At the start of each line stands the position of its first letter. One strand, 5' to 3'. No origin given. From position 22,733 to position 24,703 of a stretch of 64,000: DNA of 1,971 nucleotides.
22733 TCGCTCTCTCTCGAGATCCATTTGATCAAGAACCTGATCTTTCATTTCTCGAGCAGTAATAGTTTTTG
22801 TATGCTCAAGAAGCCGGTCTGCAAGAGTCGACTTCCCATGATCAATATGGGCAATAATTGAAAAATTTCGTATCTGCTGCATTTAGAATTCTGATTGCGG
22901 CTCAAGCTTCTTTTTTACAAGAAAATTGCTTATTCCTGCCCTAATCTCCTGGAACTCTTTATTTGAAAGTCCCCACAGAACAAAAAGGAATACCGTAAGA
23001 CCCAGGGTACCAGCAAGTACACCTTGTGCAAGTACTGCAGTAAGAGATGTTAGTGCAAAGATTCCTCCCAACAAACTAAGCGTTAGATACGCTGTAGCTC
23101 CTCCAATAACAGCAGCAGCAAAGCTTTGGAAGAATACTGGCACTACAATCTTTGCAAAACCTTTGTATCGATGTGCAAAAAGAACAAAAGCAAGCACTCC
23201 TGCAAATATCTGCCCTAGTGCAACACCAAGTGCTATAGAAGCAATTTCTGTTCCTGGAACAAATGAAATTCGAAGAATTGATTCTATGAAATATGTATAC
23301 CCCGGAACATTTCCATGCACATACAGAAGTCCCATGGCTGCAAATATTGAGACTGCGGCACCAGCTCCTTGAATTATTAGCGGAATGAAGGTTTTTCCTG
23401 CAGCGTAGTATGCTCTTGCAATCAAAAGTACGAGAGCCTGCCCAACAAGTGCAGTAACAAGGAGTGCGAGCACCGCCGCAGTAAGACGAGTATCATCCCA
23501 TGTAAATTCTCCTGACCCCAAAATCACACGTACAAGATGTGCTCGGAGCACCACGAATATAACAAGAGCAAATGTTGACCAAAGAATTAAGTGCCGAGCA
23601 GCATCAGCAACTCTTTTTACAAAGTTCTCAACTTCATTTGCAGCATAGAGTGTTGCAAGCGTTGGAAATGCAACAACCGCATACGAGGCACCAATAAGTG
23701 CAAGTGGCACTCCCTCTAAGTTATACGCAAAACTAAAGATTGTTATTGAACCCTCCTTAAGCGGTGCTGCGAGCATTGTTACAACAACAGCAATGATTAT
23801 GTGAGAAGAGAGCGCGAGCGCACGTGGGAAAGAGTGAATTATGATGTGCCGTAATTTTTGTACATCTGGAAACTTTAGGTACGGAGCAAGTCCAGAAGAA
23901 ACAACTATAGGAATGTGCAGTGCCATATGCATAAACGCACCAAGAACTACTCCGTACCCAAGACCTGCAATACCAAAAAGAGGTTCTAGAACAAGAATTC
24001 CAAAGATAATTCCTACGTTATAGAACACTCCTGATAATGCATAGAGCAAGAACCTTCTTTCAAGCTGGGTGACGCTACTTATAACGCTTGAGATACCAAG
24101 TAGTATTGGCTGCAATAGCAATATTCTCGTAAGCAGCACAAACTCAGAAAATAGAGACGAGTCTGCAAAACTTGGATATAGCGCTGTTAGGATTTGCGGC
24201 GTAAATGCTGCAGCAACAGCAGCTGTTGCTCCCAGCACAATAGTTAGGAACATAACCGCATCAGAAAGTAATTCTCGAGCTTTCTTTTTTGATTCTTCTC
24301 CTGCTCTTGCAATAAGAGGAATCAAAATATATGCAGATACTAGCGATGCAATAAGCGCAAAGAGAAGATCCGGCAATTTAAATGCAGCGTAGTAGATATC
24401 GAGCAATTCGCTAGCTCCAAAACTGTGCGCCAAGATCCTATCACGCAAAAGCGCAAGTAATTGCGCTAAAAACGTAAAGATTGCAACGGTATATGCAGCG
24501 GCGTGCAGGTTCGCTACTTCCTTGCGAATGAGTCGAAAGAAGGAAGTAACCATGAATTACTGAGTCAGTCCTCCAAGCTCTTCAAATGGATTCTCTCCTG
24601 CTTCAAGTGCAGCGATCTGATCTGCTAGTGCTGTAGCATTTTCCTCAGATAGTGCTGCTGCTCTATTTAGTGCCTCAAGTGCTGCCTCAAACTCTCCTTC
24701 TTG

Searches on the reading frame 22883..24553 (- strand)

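Call 78: search_protein_families(library=pfam, proteins=[window:22883-24553:-], max_evalue=0.00001)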
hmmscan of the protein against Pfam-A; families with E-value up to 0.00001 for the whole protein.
window:22883-24553:- (556 aa): 1 family
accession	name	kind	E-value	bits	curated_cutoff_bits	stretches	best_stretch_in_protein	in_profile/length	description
PF03023.19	MurJ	-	5e-49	167.6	27.4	1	41-497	1-438/451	Lipid II flippase MurJ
